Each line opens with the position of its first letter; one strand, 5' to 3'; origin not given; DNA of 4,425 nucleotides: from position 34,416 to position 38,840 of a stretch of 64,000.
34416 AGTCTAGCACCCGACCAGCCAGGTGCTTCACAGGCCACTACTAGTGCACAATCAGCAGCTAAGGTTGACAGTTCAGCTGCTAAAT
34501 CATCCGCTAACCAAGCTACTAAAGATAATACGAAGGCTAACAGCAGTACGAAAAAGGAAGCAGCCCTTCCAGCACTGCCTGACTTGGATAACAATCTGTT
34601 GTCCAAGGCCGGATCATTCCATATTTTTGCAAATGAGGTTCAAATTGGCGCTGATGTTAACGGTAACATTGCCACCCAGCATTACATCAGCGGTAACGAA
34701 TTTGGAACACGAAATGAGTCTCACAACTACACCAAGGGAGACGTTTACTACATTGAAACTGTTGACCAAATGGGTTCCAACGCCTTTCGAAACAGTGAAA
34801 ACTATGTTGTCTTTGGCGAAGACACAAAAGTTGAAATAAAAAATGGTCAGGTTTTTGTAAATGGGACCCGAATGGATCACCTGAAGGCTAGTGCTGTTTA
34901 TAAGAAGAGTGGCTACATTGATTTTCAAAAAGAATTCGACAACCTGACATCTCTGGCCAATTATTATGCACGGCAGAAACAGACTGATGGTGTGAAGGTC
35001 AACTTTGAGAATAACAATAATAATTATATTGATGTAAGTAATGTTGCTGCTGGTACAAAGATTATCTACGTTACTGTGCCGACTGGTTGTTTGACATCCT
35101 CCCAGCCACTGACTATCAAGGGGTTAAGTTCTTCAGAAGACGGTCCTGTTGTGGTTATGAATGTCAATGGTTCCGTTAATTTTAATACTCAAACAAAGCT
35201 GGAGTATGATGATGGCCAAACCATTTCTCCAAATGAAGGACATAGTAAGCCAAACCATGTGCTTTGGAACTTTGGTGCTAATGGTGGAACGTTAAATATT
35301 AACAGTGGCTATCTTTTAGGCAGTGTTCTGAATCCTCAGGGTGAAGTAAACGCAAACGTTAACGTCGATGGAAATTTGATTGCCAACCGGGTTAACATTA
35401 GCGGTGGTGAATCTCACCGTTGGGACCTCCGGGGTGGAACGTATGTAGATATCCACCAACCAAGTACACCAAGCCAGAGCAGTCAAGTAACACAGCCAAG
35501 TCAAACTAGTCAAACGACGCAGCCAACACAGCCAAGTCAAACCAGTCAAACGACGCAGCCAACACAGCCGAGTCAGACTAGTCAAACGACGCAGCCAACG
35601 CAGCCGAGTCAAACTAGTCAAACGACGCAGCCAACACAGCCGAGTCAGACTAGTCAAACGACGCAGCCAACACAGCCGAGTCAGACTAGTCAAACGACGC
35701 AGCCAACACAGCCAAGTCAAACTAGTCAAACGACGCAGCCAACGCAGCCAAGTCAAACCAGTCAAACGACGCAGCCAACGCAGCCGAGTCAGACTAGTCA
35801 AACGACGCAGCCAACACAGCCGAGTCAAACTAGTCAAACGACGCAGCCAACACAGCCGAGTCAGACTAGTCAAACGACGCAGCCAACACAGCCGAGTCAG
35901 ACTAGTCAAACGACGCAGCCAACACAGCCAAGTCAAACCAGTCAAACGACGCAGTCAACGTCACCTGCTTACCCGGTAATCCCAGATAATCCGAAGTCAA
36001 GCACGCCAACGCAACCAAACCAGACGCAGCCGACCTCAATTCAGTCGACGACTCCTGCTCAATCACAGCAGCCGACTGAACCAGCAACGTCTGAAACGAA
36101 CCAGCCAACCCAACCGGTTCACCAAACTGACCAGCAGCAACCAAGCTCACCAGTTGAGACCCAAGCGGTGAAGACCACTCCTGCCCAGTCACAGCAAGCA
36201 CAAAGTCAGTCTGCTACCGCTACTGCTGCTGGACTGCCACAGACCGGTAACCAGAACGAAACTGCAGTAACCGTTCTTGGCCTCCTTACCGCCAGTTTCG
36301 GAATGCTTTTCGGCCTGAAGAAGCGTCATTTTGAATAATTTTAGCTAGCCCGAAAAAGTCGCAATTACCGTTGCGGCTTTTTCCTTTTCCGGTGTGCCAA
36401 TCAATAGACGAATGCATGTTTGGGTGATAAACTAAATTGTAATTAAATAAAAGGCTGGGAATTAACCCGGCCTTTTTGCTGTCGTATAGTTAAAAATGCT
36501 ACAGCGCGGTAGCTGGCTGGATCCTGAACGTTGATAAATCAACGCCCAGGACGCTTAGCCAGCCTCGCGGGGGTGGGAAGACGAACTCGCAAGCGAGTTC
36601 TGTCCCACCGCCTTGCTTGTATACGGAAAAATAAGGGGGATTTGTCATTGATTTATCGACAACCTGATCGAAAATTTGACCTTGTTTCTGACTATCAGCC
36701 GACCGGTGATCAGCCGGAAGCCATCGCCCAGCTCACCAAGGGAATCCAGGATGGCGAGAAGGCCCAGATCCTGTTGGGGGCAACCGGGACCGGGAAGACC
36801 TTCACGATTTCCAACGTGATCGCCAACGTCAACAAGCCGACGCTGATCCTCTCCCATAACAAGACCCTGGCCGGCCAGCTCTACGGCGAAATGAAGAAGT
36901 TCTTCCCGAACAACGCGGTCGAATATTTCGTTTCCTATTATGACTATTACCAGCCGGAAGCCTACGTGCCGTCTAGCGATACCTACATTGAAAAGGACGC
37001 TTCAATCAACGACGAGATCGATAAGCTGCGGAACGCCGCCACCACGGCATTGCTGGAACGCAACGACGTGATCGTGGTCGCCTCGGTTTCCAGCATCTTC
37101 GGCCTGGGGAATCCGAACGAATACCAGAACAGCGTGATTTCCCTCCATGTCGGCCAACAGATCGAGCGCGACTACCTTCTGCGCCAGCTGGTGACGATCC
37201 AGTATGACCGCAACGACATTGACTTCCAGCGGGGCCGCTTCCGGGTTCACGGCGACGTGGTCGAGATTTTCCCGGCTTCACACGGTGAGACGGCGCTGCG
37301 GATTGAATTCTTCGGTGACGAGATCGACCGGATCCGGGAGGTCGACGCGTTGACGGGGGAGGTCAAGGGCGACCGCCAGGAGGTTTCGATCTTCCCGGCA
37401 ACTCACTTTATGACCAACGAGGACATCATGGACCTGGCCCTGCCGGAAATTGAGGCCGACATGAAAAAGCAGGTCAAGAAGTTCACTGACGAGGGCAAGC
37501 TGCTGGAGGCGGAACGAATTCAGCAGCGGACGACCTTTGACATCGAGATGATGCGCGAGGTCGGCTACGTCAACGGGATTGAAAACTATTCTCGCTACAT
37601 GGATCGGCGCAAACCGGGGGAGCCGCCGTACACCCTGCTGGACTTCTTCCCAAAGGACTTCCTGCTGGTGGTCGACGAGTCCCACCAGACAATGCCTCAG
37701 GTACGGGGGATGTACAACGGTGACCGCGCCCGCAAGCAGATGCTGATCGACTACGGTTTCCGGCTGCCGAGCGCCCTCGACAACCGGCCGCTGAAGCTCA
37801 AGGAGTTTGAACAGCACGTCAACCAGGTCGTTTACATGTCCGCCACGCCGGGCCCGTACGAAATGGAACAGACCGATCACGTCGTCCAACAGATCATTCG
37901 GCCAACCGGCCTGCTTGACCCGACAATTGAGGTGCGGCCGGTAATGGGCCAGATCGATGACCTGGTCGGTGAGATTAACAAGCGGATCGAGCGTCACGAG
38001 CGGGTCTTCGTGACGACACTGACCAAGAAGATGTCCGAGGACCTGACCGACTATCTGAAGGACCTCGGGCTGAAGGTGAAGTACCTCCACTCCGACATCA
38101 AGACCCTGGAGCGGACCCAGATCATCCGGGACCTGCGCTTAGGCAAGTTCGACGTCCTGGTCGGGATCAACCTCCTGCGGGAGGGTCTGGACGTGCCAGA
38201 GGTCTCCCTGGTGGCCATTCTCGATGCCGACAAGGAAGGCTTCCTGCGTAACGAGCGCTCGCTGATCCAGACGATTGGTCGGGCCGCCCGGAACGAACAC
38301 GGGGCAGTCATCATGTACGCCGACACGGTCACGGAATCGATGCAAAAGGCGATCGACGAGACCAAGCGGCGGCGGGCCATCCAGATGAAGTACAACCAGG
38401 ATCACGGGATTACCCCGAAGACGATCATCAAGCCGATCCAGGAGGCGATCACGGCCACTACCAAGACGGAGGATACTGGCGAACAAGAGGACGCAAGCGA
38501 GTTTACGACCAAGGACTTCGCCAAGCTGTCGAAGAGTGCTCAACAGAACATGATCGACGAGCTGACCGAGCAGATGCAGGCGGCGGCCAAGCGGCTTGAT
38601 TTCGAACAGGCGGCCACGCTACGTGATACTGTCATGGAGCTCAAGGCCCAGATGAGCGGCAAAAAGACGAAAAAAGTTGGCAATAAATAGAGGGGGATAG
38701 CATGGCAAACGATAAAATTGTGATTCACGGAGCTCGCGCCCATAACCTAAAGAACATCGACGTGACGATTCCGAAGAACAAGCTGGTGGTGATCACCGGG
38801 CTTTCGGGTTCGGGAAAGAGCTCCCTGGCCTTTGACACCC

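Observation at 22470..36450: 14-kb accessory Sec (SecA2/SecY2) glycoprotein-export island that lacks its priming enzymes and motor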

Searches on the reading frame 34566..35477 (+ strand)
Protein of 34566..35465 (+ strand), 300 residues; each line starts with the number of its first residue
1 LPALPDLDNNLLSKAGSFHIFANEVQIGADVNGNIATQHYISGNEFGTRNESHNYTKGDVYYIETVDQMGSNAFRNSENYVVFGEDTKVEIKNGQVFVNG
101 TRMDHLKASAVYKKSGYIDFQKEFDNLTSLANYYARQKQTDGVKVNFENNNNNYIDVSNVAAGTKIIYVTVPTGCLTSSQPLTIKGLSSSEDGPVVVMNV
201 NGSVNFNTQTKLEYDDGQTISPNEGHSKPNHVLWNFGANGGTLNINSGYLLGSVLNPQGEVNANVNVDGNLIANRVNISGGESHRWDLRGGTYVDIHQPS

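Call 24: find_homologous_proteins(query=window:34566-35465:+, max_evalue=0.00001)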
Query seq(300 aa) (300 aa): 34 proteins with E <= 0.00001 among 1137 candidates.
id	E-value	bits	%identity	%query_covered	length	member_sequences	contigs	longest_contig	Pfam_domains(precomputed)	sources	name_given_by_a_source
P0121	4.7e-92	326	62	84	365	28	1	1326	PF20597.5,PF19258.5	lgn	-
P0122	5.0e-83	297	50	96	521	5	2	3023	PF20597.5,PF19258.5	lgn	-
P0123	5.4e-79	283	50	94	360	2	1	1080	PF20597.5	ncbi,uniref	ncbi:collagen-binding domain-containing protein, partial [Pediococcus ethanolidurans]|uniref:collage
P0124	7.6e-79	283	50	94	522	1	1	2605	PF20597.5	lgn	-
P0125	2.9e-78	281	50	93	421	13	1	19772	PF20597.5,PF00746.27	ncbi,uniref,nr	ncbi:choice-of-anchor A family protein [Lactobacillus amylovorus]|uniref:collagen-binding domain-con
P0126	6.4e-77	277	49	93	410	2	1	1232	PF20597.5,PF17966.8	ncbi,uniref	ncbi:collagen-binding domain-containing protein, partial [Lactococcus cremoris]|uniref:collagen-bind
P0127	7.1e-77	276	63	72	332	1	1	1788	PF19258.5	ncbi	ncbi:MAG: KxYKxGKxW signal peptide domain-containing protein [Limosilactobacillus sp.]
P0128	1.2e-76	276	50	91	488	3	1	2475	PF20597.5,PF17966.8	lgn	-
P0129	1.8e-76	275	48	94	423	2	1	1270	PF20597.5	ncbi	ncbi:collagen-binding domain-containing protein, partial [Leuconostoc mesenteroides]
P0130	3.2e-75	271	49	93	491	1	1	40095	PF20597.5,PF17966.8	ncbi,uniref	ncbi:mucin-binding protein, partial [Leuconostoc carnosum]|uniref:mucin-binding protein n=1 Tax=Leuc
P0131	5.5e-75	270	50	91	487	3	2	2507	PF20597.5,PF17965.8,PF00746.27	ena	-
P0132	2.6e-73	265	48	91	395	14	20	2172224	PF20597.5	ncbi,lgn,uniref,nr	ncbi:collagen-binding domain-containing protein [Lactobacillus helveticus]|uniref:Choice-of-anchor A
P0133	3.3e-73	264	49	93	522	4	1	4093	PF04650.23,PF20597.5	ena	-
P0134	8.7e-68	247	45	97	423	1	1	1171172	PF20597.5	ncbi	ncbi:collagen-binding domain-containing protein [Holzapfeliella sp. JNUCC 80]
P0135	8.6e-66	240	45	93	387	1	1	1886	PF20597.5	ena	-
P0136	4.6e-63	231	55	71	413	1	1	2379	PF20597.5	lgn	-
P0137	3.3e-60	222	53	73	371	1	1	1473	PF20597.5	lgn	-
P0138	1.6e-58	216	52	73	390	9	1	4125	PF20597.5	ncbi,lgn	-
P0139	2.2e-58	216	52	73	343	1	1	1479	PF20597.5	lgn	-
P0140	4.7e-58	215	54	69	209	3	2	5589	PF20597.5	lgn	-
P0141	7.6e-56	207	43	94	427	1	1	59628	PF20597.5,PF19258.5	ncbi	ncbi:collagen-binding domain-containing protein, partial [Leuconostoc litchii]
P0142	2.5e-52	196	43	96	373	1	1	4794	PF20597.5,PF19258.5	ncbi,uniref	ncbi:collagen-binding domain-containing protein, partial [Leuconostoc pseudomesenteroides]|uniref:co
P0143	1.5e-51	193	42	96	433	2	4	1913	PF20597.5,PF19258.5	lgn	-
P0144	3.4e-51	192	41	94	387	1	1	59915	PF20597.5,PF19258.5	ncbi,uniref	ncbi:hypothetical protein LH61_07235, partial [Leuconostoc mesenteroides P45]|uniref:collagen-bindin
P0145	8.0e-51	191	51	64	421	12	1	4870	PF20597.5,PF00746.27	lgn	-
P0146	1.6e-47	180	53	58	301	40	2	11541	PF19258.5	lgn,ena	-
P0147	5.0e-47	178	47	68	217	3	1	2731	PF20597.5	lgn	-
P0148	9.4e-42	161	57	46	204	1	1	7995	PF20597.5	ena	-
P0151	3.0e-28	117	61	32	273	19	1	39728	-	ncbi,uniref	ncbi:choice-of-anchor A family protein [uncultured Limosilactobacillus sp.]|uniref:choice-of-anchor 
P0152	3.9e-28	116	60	32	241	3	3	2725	PF20597.5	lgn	-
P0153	1.2e-26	112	33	92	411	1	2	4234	PF20597.5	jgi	-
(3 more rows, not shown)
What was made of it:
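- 34131..36338 (+): Adhesin gene and likely aSec substrate. The ORF starts at ATG 34131; the probable start is TTG 34176, which follows an AAAGGAG site. The product has a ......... signal, a Ser/Ala-rich segment, a beta-helix binding region, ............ repeats and an LPQTG anchor. Homologues were found in call 24.
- On Choice-of-anchor A / PF20597 adhesive domain: Homologues at 41-64% identity (E 1e-51 to 1e-92) carry PF20597 and are named choice-of-anchor A or collagen-binding (call 24).
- Homologues of its binding region with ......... signals occur in Leuconostoc, Pediococcus and L. helveticus (call 24).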

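Call 32: predict_structure(alignment_id=A1)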
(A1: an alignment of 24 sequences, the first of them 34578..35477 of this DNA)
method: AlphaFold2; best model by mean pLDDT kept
length: 300 residues; sequences in the alignment: 24
mean_pLDDT: 89.0   pTM: 0.89
mean pLDDT of the five models: 89.0, 88.9, 88.1, 86.8, 85.8
residues with pLDDT >= 90: 220; 70-90: 57; 50-70: 10; < 50: 13
segments of 3 or more residues with pLDDT < 50: 290-300
pLDDT, mean of each block of 10 residues (from residue 1): 69 95 94 95 78 86 94 90 95 96 93 91 94 96 88 96 95 92 94 95 94 86 90 87 90 96 95 93 77 37
secondary structure, 60 per line:
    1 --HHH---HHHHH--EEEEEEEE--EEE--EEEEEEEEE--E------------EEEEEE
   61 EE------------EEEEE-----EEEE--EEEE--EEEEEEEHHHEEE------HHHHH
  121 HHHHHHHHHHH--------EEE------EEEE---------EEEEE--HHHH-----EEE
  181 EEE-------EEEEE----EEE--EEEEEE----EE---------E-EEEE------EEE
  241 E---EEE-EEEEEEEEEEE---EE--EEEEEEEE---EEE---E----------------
elements in order: H9-13 E16-23 E26-28 E31-39 E55-62 E75-79 E85-88 E91-94 E97-103 E107-109 H116-131 E140-142 E149-152 E162-166 H169-172 E178-183 E191-195 E200-202 E205-210 E228-231 E238-241 E245-247 E249-259 E267-274 E278-280

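Call 36: fold_search(model_id=the predicted structure, library=pdb)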
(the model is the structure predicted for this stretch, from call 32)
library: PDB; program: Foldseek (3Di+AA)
matches with E <= 10: 92; with E <= 0.001: 8
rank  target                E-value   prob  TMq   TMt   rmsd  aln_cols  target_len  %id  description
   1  9lhr_B                1.5e-05  1.00  0.35  0.44  10.2       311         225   12  Crystal structure of Ice binding protein from Candidatus Cryosericum odellii SMC5 (released 2025-09-03)
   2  9lhr_A                6.3e-05  1.00  0.36  0.44  10.1       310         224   11  Crystal structure of Ice binding protein from Candidatus Cryosericum odellii SMC5 (released 2025-09-03)
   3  4nu3_A                1.3e-04  1.00  0.33  0.42  10.4       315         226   11  Crystal structure of mFfIBP, a capping head region swapped mutant of ice-binding protein (released 2014-04-16)
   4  5uyt_B                2.1e-04  0.96  0.26  0.20  26.1       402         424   11  Crystal structure of ice binding protein from an Antarctic bacterium Flavobacteriaceae (released 2017-10-25)
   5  6a8k                  3.3e-04  1.00  0.38  0.45  10.2       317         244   12  Crystal structure of Ice-binding Protein from a Sea-Ice Microalga (released 2018-11-07)
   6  9lhs                  3.8e-04  1.00  0.38  0.48   8.9       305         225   11  Crystal structure of an ice-binding protein from Candidatus Cryosericum odellii (released 2025-09-03)
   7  4nu3_B                4.4e-04  1.00  0.36  0.46   9.3       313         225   11  Crystal structure of mFfIBP, a capping head region swapped mutant of ice-binding protein (released 2014-04-16)
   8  6bg8_A                8.8e-04  1.00  0.37  0.44   8.9       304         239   12  Shewanella frigidimarina ice-binding protein_1 DUF3494 Domain (released 2018-03-07)
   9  7ddb_A                1.2e-03  1.00  0.37  0.47  10.0       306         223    9  Crystal structure of fungal antifreeze protein with intermediate activity (released 2021-11-03)
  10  9li0_A                1.8e-03  0.98  0.30  0.38  12.2       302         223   12  Crystal structure of engineered ice-binding protein (M74I and A97V) from Candidatus Cryosericum odellii strain SMC5_16 (released 2025-09-03)
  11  7bwx_A                1.9e-03  1.00  0.36  0.49   8.3       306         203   12  Crystal structure of ice-binding protein from an Antarctic ascomycete, Antarctomyces psychrotrophicus. (released 2020-05-27)
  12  7ehk                  2.3e-03  0.98  0.31  0.40  10.9       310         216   11  Crystal structure of C107S mutant of FfIBP (released 2022-03-02)
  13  5uyt_A                2.5e-03  0.80  0.26  0.20  26.0       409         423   12  Crystal structure of ice binding protein from an Antarctic bacterium Flavobacteriaceae (released 2017-10-25)
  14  4nu2                  2.8e-03  1.00  0.36  0.48   9.4       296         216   12  Crystal structure of an ice-binding protein (FfIBP) from the Antarctic bacterium, Flavobacterium frigoris PS1 (released 2014-04-16)
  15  3uyu_B                2.8e-03  0.97  0.30  0.37  12.0       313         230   10  Structural basis for the antifreeze activity of an ice-binding protein (LeIBP) from Arctic yeast (released 2012-02-15)
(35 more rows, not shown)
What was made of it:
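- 34131..36338 (+): The AF2 model has pLDDT 89 (call 32) and was compared by Foldseek (call 36).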

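Call 47: find_encoding_contigs(protein=P0151, flank=10000, max_places=3)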
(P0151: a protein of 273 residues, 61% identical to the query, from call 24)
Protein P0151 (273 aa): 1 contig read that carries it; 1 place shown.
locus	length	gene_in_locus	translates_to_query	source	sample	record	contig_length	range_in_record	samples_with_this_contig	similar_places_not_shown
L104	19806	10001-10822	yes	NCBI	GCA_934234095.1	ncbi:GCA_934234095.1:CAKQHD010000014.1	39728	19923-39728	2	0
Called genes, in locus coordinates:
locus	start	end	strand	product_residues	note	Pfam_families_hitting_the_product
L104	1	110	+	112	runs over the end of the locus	PF04024:PspC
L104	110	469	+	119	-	PF04020:Phage_holin_4_2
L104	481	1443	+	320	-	PF02603:Hpr_kinase_N, PF07475:Hpr_kinase_C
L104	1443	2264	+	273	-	PF01790:LGT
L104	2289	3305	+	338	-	PF01210:NAD_Gly3P_dh_N, PF02558:ApbA, PF03446:NAD_binding_2, PF03721:UDPG_MGDP_dh_N, PF03807:F420_oxidored, PF13460:NAD_binding_10 (weak), PF07479:NAD_Gly3P_dh_C, PF20618:GPD_NAD_C_bact, +1 more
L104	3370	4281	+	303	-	PF00483:NTP_transferase, PF12804:NTP_transf_3 (faint)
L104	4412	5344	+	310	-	PF00890:FAD_binding_2 (faint), PF01134:GIDA (faint), PF01266:DAO (faint), PF01946:Thi4 (faint), PF07992:Pyr_redox_2, PF12831:FAD_oxidored (weak), PF13738:Pyr_redox_3, PF00070:Pyr_redox, +1 more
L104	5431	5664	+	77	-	-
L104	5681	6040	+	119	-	-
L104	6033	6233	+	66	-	-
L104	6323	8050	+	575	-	PF02878:PGM_PMM_I, PF02879:PGM_PMM_II, PF02880:PGM_PMM_III, PF00408:PGM_PMM_IV (faint)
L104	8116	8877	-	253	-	PF01610:DDE_Tnp_ISL3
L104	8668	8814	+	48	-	-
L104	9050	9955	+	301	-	PF19258:KxYKxGKxW_sig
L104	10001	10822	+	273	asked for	-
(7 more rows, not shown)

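Call 48: find_encoding_contigs(protein=P0146, flank=10000, max_places=3)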
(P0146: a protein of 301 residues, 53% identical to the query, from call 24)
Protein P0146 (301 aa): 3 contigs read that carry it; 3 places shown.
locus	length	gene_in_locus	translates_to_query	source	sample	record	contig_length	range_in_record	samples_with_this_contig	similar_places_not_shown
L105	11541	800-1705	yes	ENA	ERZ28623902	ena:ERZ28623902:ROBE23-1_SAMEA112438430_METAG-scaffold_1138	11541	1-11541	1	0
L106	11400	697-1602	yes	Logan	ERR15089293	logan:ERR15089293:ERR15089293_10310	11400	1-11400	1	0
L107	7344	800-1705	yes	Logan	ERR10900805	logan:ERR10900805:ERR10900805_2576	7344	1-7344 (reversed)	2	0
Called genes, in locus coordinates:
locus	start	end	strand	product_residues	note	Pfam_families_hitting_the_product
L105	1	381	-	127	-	?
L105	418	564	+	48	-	-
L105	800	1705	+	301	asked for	PF19258:KxYKxGKxW_sig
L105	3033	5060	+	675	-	PF00270:DEAD (faint), PF04851:ResIII, PF17757:UvrB_inter, PF27431:UvrB_3rd, PF00271:Helicase_C, PF12344:UvrB, PF02151:UVR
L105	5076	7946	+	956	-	PF00005:ABC_tran (faint), PF02463:SMC_N (faint), PF03193:RsgA_GTPase (faint), PF13191:AAA_16 (faint), PF13304:AAA_21 (faint), PF13401:AAA_22 (faint), PF17760:UvrA_inter, PF17755:UvrA_DNA-bind, +4 more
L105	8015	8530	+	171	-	PF04463:2-thiour_desulf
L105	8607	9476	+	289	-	PF03668:RapZ-like_N, PF22740:PapZ_C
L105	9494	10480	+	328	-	PF01933:CofD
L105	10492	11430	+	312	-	PF10298:WhiA_N, PF14528:LAGLIDADG_3 (faint), PF14527:LAGLIDADG_WhiA, PF02650:HTH_WhiA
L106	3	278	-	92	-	?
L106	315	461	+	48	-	-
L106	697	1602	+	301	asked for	PF19258:KxYKxGKxW_sig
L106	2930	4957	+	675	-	PF00270:DEAD (faint), PF04851:ResIII, PF17757:UvrB_inter, PF27431:UvrB_3rd, PF00271:Helicase_C, PF12344:UvrB, PF02151:UVR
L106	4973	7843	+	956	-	PF00005:ABC_tran (faint), PF02463:SMC_N (faint), PF03193:RsgA_GTPase (faint), PF13191:AAA_16 (faint), PF13304:AAA_21 (faint), PF13401:AAA_22 (faint), PF17760:UvrA_inter, PF17755:UvrA_DNA-bind, +4 more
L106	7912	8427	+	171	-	PF04463:2-thiour_desulf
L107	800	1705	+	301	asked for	PF19258:KxYKxGKxW_sig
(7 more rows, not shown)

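Call 67: search_protein_families(library=pfam, proteins=[window:34578-35477:+], max_evalue=1)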
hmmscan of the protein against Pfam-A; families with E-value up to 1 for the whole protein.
window:34578-35477:+ (300 aa): 1 family
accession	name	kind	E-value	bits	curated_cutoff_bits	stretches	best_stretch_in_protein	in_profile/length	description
PF16437.10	DUF5034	-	0.3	11.5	25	1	17-64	84-133/169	Domain of unknown function (DUF5034)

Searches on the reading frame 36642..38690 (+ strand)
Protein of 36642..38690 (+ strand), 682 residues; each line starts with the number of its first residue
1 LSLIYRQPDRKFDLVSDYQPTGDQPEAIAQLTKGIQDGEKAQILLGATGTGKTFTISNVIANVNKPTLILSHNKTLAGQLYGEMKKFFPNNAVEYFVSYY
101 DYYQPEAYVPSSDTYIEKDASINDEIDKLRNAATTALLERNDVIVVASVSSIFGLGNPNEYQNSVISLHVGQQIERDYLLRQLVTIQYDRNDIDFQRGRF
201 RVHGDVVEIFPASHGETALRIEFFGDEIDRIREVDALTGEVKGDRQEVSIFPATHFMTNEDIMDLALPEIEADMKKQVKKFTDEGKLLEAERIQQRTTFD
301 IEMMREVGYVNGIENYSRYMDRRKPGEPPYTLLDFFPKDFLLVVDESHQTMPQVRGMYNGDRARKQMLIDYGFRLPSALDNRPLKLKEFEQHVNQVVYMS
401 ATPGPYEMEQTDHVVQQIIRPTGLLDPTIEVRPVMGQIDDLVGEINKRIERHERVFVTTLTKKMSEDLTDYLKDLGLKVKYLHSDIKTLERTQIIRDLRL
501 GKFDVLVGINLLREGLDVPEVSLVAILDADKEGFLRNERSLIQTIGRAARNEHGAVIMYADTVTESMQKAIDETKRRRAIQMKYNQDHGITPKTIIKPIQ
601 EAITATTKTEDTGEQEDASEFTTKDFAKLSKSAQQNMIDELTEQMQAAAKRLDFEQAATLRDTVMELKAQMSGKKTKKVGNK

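Call 16: find_related_loci(query=window:36642-38690:+, collection=genome_contigs, flank=10000)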
Query window:36642-38690:+ (682 aa) in genome_contigs; peptide patterns used: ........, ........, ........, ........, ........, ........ (x = any residue, [..] = any of these).
135 stretches matched a pattern; 114 encode a relative of the query (tblastn E <= 1e-3); the best 80 are kept; 80 distinct loci.
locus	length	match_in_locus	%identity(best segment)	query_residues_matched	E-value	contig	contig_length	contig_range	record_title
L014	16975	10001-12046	99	1-682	0e+0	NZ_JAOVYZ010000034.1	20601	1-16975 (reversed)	Limosilactobacillus kribbianus strain YH-lim2214 contig34, whole genome shotgun sequence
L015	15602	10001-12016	93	1-672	0e+0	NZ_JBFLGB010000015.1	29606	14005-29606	MAG: Limosilactobacillus sp. isolate SJF004 Contig_Cc_4887, whole genome shotgun sequence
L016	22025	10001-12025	93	3-677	0e+0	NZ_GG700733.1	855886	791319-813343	Limosilactobacillus antri DSM 16041 SCAFFOLD2, whole genome shotgun sequence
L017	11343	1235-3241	94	3-671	0e+0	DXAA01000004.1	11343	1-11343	MAG TPA_asm: Candidatus Limosilactobacillus intestinigallinarum isolate CHK176-5070 CHK176__C36312_L11343_SAMEA5754820,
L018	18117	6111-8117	93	3-671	0e+0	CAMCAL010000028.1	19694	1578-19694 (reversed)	MAG: uncultured Lactobacillus sp. isolate SRR15732362_bin.1_metaWRAP_v1.3_MAG genome assembly, contig: ERZ9426289.431, w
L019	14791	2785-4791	93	3-671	0e+0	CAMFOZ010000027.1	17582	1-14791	MAG: uncultured Lactobacillus sp. isolate SRR15725434_bin.18_metaWRAP_v1.3_MAG genome assembly, contig: ERZ10622437.198,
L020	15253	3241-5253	93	2-672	0e+0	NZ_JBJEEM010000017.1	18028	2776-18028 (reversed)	MAG: Limosilactobacillus sp. isolate LOHA15_bin.030 NODE_1614_length_18028_cov_15.630724, whole genome shotgun sequence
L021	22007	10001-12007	94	3-671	0e+0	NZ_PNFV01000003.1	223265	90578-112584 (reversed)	Limosilactobacillus pontis strain UMB0683 .21837_8_53.3, whole genome shotgun sequence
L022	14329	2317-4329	93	2-672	0e+0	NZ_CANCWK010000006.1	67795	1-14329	Limosilactobacillus galli strain BC6G17 NODE_6_length_67795_cov_504.129803, whole genome shotgun sequence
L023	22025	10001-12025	92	3-677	0e+0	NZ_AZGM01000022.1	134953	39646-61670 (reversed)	Limosilactobacillus panis DSM 6035 NODE_39, whole genome shotgun sequence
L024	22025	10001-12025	92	3-677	0e+0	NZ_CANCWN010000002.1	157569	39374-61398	Limosilactobacillus avium strain BIEM52 NODE_2_length_157569_cov_327.724329, whole genome shotgun sequence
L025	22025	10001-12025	91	3-677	0e+0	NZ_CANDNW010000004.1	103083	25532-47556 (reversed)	Limosilactobacillus viscerum strain CIEM62 NODE_4_length_103083_cov_601.755335, whole genome shotgun sequence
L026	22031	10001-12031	89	1-677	0e+0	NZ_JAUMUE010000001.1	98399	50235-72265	MAG: Limosilactobacillus sp. isolate S11A_St_6 NODE_12_length_98399_cov_1983.360744, whole genome shotgun sequence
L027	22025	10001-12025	90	3-677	0e+0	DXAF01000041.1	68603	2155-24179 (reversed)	MAG TPA_asm: Candidatus Limosilactobacillus intestinipullorum isolate ChiHecolR2B26-165 ChiHecolR2B26__C14304_L68603_SAM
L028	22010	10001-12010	89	1-670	0e+0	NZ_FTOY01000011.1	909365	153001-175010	Limosilactobacillus caccae strain Marseille-P3519T, whole genome shotgun sequence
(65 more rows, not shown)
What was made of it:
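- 36642..38690 (+): uvrB, the core gene at the right edge of the island. 99% aa identity to L. kribbianus UvrB (call 16).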
